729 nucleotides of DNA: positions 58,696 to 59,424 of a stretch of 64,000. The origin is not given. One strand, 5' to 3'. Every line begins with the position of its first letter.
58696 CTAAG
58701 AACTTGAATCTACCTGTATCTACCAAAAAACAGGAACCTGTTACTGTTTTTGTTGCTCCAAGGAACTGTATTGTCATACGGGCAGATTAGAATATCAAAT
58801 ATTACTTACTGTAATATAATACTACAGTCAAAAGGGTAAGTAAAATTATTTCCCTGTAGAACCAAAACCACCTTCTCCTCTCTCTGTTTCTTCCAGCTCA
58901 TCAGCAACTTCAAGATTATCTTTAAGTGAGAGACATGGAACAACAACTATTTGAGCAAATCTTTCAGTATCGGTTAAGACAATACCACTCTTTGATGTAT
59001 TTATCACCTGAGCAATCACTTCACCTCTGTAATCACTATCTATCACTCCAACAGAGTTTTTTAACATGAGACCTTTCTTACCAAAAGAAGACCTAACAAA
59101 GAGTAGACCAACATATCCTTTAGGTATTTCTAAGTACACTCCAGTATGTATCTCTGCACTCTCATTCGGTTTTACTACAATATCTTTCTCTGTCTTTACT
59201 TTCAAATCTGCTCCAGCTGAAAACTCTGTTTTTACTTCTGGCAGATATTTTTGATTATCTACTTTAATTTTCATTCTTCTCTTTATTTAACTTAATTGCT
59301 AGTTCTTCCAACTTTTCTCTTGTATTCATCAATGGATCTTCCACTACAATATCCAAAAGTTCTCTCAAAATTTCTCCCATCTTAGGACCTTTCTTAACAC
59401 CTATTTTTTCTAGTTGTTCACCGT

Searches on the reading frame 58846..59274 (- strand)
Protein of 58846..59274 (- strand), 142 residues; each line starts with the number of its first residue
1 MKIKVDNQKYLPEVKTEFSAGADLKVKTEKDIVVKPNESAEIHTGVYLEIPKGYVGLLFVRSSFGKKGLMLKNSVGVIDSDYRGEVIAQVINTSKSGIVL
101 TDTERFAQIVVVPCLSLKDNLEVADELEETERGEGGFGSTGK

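Call 67: search_protein_families(library=pfam, proteins=[window:58846-59274:-], max_evalue=0.001)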
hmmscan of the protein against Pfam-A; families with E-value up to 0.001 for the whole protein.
window:58846-59274:- (142 aa): 2 families
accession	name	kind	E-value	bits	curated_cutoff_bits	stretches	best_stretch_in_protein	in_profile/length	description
PF00692.24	dUTPase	-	4.2e-27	94.9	22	1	11-141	5-129/129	dUTPase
PF22769.1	DCD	-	5.8e-12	46.4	27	1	24-111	63-150/153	dCTP deaminase-like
